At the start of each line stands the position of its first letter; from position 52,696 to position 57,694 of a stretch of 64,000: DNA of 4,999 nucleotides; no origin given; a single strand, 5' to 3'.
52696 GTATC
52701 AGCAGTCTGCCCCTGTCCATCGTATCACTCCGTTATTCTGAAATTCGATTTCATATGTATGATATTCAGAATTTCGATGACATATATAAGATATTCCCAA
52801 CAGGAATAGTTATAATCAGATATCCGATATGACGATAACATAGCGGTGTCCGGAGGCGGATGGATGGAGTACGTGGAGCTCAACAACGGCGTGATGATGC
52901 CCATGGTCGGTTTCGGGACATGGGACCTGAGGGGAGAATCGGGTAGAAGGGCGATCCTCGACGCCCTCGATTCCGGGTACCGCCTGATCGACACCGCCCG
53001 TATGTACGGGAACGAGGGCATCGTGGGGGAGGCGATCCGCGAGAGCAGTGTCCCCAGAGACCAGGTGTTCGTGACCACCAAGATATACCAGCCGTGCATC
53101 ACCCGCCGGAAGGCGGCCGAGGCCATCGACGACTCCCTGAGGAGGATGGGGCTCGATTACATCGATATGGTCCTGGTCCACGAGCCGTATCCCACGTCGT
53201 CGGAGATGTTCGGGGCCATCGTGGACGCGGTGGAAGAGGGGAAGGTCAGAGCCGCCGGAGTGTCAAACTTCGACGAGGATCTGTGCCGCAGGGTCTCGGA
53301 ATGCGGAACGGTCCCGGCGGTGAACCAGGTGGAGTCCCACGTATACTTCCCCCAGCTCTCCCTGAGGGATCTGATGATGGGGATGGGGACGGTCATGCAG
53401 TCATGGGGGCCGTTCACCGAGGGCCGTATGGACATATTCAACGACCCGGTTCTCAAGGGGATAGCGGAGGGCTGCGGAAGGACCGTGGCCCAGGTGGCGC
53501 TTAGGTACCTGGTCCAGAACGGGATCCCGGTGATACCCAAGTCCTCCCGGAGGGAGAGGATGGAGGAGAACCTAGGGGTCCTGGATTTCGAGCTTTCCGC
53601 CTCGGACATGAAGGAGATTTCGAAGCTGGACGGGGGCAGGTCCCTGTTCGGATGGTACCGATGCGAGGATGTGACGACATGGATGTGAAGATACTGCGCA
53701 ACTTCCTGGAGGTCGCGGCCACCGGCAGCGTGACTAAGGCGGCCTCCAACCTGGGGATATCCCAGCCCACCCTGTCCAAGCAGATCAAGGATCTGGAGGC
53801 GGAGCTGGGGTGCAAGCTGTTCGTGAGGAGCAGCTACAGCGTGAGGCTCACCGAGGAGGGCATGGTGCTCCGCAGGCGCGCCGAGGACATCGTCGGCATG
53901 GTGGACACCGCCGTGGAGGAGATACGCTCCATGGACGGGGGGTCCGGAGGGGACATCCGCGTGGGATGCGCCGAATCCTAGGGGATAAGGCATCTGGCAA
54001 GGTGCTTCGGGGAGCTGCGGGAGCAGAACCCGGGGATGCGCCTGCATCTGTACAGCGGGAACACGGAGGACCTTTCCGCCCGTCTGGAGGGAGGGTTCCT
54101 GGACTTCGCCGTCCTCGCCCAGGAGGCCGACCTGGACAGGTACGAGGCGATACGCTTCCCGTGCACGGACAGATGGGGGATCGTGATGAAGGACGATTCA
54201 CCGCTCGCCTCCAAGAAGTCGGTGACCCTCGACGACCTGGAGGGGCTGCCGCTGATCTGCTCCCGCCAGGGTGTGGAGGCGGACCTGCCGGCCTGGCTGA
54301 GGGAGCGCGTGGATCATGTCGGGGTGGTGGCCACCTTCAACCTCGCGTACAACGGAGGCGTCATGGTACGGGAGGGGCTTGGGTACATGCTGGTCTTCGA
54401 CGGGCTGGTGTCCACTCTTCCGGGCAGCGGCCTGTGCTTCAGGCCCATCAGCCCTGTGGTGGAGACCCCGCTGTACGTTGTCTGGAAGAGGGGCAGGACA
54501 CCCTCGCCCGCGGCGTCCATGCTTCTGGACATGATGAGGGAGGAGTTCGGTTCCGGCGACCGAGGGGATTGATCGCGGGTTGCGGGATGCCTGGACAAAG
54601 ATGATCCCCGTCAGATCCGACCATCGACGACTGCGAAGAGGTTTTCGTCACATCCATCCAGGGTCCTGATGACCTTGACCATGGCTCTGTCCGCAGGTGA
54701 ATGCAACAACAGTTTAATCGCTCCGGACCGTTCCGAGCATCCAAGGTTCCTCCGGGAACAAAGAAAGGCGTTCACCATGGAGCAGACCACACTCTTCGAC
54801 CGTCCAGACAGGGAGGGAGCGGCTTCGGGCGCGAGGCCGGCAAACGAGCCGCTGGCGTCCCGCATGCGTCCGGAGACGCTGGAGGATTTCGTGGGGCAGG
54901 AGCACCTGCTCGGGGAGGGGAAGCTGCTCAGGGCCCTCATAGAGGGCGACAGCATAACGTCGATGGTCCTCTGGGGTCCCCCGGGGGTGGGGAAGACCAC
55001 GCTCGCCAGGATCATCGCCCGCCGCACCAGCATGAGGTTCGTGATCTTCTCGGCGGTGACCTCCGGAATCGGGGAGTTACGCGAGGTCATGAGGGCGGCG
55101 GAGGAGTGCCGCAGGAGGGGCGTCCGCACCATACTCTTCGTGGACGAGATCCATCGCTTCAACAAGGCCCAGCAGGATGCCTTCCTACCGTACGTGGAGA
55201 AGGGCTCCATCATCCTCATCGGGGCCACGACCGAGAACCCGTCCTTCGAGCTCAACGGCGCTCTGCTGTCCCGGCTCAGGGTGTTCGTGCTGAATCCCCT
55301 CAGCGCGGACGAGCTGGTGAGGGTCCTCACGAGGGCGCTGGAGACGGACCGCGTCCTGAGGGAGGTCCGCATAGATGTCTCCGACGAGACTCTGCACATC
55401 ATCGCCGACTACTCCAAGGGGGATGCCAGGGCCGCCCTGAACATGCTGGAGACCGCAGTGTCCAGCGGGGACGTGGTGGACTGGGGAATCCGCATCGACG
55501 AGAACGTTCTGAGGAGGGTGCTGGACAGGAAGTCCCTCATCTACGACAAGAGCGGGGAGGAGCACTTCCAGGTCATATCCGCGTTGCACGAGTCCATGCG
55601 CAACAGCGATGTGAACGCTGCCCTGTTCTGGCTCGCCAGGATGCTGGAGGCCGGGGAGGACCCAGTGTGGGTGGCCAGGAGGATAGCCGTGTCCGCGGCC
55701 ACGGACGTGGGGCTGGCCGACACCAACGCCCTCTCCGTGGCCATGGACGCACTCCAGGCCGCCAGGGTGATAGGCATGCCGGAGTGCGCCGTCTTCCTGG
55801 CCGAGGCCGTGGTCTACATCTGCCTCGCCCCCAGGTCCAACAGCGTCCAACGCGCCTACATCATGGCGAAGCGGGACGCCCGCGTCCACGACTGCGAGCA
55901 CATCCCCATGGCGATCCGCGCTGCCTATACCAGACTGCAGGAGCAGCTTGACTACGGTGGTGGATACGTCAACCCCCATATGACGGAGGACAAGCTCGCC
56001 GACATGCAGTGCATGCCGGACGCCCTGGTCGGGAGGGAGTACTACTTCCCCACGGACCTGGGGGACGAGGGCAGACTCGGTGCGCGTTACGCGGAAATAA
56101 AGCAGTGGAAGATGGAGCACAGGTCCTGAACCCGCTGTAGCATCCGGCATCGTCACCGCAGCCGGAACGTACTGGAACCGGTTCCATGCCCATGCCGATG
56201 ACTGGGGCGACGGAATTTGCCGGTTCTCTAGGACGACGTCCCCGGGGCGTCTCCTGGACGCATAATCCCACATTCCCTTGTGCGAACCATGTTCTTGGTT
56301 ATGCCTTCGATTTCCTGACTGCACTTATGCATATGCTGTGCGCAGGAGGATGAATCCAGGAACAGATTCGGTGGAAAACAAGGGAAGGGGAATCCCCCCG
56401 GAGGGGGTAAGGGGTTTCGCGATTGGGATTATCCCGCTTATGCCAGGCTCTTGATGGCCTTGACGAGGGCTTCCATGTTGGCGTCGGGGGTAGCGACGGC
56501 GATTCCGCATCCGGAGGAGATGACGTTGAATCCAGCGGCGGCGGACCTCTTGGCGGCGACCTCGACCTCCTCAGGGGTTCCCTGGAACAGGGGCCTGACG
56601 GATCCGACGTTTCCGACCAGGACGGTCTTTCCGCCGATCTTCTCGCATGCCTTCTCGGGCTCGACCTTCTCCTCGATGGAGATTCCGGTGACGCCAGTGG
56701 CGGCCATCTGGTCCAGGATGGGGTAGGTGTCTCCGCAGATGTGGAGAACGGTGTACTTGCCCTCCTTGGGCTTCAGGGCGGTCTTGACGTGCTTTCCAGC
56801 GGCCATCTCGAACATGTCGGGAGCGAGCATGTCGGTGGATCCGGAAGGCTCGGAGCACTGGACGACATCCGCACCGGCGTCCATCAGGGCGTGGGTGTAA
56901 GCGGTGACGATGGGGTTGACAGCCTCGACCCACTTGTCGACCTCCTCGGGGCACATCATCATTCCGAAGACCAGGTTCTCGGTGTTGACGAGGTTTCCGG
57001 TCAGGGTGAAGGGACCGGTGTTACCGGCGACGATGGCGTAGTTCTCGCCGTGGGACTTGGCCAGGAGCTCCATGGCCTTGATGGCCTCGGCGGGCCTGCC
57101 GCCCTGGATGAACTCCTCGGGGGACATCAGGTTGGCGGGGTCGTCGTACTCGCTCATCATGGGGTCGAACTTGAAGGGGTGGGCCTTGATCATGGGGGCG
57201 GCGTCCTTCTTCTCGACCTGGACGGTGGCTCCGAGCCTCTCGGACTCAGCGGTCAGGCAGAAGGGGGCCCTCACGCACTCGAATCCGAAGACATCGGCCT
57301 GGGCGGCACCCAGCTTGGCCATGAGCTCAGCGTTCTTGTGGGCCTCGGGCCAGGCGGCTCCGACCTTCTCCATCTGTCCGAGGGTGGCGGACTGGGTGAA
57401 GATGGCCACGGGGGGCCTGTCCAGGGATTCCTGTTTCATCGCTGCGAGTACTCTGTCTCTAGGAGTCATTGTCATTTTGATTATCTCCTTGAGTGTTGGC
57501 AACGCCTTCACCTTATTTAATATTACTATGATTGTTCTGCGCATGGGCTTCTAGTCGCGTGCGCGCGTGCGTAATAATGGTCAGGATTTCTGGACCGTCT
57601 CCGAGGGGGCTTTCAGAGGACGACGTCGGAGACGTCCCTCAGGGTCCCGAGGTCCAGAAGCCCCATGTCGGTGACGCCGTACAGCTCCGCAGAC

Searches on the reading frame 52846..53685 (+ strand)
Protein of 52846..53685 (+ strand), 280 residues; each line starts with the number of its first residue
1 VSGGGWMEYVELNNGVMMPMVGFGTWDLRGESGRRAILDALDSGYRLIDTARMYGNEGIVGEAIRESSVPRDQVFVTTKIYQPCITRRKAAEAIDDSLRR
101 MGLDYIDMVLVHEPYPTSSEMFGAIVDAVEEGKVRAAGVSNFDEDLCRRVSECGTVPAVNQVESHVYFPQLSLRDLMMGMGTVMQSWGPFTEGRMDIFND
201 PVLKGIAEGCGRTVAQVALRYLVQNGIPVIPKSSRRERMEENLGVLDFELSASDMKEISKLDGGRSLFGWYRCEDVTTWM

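Call 44: search_protein_families(library=pfam, proteins=[window:52846-53685:+], max_evalue=0.01)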
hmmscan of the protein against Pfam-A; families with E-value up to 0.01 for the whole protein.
window:52846-53685:+ (280 aa): 1 family
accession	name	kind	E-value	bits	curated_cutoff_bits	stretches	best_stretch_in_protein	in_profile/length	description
PF00248.27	Aldo_ket_red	-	2.3e-48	165.2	24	1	21-261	2-289/291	Aldo/keto reductase family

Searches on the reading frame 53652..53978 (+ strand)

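Call 44: search_protein_families(library=pfam, proteins=[window:53652-53978:+], max_evalue=0.01)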
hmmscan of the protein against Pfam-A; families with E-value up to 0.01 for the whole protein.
window:53652-53978:+ (109 aa): 2 families
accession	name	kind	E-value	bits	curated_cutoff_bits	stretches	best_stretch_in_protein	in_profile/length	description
PF00126.33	HTH_1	-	1e-22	80.2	26.6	1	15-70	4-59/60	Bacterial regulatory helix-turn-helix protein, lysR family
PF13556.12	HTH_30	-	0.0035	17.6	27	1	15-56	5-44/59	PucR C-terminal helix-turn-helix domain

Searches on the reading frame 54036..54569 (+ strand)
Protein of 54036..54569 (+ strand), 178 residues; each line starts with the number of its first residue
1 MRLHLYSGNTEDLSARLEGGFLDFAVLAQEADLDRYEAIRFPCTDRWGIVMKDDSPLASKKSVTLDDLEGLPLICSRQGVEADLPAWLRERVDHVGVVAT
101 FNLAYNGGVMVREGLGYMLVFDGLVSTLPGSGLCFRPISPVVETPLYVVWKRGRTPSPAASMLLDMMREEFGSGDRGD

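Call 44: search_protein_families(library=pfam, proteins=[window:54036-54569:+], max_evalue=0.01)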
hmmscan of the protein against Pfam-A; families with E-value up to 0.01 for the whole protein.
window:54036-54569:+ (178 aa): 1 family
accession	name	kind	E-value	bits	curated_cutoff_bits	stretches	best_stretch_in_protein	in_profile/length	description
PF03466.25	LysR_substrate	-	9.5e-24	84.4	28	1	2-171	36-208/209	LysR substrate binding domain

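Call 66: find_encoding_contigs(protein=window:54036-54569:+, flank=3000, max_places=10)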
Protein window:54036-54569:+ (178 aa): no gene with exactly this product is on record in the collection.

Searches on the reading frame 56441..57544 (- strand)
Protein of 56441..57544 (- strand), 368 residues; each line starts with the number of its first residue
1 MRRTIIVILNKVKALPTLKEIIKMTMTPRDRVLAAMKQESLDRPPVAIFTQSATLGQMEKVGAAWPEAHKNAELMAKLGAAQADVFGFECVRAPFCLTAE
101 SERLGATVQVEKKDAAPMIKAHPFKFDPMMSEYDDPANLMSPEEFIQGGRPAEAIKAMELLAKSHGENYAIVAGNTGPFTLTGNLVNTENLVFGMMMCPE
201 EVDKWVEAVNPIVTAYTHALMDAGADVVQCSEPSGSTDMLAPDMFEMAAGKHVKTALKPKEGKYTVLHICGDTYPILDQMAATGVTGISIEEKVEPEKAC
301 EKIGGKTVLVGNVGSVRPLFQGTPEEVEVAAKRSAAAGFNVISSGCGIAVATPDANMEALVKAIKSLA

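Call 54: search_protein_families(library=pfam, proteins=[window:56441-57544:-], max_evalue=0.00001)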
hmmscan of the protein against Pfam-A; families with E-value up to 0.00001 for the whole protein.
window:56441-57544:- (368 aa): 1 family
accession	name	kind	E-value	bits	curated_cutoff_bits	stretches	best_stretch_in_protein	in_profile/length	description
PF01208.23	URO-D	-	2.8e-62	211.2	23.9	1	27-366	1-345/346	Uroporphyrinogen decarboxylase (URO-D)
